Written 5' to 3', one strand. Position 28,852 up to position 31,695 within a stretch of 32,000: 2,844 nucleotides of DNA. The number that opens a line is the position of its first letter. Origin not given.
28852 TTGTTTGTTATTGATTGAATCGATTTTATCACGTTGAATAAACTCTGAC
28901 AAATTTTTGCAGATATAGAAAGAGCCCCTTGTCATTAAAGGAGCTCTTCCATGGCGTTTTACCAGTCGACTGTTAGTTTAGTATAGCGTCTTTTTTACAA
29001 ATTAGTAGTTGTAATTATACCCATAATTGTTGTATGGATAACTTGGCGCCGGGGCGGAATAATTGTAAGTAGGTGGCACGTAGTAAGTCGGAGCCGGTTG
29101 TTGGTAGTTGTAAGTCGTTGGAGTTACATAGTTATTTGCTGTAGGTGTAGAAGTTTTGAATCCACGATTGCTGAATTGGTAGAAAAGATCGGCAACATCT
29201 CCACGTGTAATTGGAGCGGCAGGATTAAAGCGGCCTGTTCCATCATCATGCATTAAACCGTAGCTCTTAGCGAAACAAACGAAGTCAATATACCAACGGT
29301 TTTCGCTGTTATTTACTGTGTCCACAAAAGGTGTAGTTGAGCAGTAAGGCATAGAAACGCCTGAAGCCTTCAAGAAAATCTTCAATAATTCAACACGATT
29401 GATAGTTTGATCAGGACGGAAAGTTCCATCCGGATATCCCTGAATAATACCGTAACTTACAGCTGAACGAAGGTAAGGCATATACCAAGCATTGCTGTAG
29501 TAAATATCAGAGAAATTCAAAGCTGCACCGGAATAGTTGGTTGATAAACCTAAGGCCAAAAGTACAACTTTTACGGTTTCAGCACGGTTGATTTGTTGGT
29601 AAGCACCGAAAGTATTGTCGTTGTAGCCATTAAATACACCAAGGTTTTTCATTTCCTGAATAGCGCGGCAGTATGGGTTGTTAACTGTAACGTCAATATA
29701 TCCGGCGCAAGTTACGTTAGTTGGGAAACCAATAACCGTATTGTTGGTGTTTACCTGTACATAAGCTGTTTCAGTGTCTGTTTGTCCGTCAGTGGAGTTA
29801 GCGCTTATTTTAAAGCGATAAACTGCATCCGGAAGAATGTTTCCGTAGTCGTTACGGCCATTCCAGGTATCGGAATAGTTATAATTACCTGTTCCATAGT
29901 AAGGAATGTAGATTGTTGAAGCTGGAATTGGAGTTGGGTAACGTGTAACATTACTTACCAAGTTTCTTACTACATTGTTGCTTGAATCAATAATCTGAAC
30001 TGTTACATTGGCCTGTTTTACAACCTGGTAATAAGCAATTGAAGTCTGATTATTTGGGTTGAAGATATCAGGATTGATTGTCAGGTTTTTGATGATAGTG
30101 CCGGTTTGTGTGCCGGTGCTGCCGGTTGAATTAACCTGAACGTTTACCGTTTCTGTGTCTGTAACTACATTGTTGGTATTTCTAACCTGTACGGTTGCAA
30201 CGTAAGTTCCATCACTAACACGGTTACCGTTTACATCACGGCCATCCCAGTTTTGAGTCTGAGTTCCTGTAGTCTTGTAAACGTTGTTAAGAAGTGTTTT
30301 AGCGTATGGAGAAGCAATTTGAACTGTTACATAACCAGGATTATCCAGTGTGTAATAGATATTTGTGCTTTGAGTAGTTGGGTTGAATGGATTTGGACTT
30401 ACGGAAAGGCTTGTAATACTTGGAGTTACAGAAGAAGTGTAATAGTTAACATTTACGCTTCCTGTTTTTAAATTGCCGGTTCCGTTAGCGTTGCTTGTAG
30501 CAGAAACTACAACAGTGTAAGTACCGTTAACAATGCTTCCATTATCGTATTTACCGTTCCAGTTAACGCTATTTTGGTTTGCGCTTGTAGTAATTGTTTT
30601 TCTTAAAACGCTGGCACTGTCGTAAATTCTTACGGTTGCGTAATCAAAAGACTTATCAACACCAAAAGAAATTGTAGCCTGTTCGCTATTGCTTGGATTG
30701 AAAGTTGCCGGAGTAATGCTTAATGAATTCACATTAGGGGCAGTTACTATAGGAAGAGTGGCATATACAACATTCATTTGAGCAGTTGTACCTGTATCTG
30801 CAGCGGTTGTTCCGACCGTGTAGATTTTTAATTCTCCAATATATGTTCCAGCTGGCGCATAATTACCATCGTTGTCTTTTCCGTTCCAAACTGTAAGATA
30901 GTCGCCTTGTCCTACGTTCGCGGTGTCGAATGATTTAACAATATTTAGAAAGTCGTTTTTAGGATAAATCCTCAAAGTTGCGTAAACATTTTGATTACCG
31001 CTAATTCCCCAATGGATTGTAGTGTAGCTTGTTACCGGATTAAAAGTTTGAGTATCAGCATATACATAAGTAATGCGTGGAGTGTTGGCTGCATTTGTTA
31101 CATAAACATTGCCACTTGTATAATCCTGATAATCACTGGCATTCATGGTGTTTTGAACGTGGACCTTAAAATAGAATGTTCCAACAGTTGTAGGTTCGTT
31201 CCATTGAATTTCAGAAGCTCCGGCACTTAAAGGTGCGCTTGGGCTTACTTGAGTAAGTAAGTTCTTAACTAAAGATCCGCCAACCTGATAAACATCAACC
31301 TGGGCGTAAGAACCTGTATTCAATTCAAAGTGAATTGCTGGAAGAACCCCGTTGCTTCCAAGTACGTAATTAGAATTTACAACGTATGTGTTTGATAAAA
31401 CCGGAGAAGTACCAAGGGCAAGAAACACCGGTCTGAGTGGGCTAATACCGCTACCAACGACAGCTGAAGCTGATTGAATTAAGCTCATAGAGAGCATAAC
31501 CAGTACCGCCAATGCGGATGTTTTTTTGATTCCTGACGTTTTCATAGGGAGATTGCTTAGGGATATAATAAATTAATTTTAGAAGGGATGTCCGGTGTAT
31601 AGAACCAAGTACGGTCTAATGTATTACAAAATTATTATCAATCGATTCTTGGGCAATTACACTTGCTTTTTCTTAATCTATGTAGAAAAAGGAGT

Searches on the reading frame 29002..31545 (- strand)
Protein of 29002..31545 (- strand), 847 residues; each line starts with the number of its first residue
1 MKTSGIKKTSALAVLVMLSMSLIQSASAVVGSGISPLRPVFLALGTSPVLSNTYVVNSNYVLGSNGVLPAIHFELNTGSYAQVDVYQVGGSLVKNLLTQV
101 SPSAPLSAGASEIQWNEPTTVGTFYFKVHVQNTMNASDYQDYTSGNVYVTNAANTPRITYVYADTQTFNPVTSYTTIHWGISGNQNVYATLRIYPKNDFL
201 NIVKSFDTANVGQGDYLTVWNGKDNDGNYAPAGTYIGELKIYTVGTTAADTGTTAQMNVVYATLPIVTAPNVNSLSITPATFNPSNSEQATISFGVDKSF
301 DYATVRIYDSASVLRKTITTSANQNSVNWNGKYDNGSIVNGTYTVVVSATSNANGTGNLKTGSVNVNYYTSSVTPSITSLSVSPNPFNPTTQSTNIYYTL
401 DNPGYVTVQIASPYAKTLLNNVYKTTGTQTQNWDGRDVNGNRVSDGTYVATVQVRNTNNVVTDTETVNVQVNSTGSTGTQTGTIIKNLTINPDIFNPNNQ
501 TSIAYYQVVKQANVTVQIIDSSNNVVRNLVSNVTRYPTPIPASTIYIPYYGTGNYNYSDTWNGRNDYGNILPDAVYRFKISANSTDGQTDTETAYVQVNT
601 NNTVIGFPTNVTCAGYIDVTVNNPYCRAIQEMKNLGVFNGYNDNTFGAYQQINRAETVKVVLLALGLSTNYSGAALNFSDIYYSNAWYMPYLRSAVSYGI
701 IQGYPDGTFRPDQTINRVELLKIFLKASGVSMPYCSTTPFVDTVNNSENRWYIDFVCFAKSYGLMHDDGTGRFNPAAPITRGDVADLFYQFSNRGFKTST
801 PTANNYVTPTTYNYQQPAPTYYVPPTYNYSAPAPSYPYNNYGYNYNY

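Call 7: search_protein_families(library=pfam, proteins=[window:29002-31545:-], max_evalue=0.001)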
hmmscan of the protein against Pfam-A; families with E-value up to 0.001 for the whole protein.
window:29002-31545:- (847 aa): 3 families
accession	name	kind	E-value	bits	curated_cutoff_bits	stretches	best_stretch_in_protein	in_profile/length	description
PF00395.25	SLH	-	1.5e-26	92.5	20.8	3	678-717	2-40/44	S-layer homology domain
PF13860.13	FlgD_ig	-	1.2e-22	80.2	27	3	289-352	9-78/79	FlgD Ig-like domain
PF13585.12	CHU_C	-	2.6e-05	24.7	27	0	420-458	39-76/86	CHU_C Type IX secretion signal domain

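Call 10: search_protein_families(library=ncbifam, proteins=[window:29002-31545:-], max_evalue=10)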
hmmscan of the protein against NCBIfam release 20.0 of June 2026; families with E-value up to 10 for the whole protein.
window:29002-31545:- (847 aa): 8 families
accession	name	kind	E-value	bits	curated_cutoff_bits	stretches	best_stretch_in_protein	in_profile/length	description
NF009453.0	PRK12813.1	equivalog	5.6e-14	52.2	264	4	425-482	144-200/223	flagellar basal body rod modification protein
NF005176.1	PRK06655.1-1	equivalog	5.9e-12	45.9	230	4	284-354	80-154/197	flagellar hook assembly protein FlgD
NF009276.0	PRK12633.1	equivalog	5.7e-10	39.3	383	3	424-473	151-201/234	flagellar basal body rod modification protein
NF009452.0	PRK12812.1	equivalog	1.8e-08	34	258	4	189-238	154-203/289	flagellar basal body rod modification protein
NF009277.0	PRK12634.1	equivalog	1.2e-05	25.5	333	2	422-473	142-194/221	flagellar basal body rod modification protein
NF053608.1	Lsa66_OmpA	equivalog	0.039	12.4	700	1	432-475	206-251/581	fibronectin-binding adhesin Lsa66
TIGR04131.1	Bac_Flav_CTERM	domain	0.067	13.3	35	1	298-358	24-80/85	T9SS type B sorting domain-containing protein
TIGR03769.1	P_ac_wall_RPT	domain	4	8.1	30.9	1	446-471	13-41/41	TIGR03769 domain-containing protein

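Call 28: find_encoding_contigs(protein=window:29002-31545:-, flank=10000, max_places=3)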
Protein window:29002-31545:- (847 aa): 3 contigs read that carry it; 1 place shown.
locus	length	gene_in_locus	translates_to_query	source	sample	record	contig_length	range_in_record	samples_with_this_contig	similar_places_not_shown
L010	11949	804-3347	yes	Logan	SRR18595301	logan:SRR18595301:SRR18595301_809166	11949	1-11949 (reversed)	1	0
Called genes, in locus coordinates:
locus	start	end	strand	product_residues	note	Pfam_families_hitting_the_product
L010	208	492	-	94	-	PF01649:Ribosomal_S20p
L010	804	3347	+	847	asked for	PF13860:FlgD_ig, PF00395:SLH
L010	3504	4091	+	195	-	PF12732:YtxH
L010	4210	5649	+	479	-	PF13173:AAA_14, PF13635:DUF4143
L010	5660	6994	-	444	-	PF02844:GARS_N, PF01071:GARS_A, PF02843:GARS_C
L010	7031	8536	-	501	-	PF13522:GATase_6, PF13537:GATase_7, PF00156:Pribosyltran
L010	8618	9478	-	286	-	PF00763:THF_DHG_CYH, PF02882:THF_DHG_CYH_C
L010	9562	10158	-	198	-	PF02223:Thymidylate_kin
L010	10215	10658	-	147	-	PF00692:dUTPase, PF22769:DCD (faint)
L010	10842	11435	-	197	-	PF13860:FlgD_ig (weak)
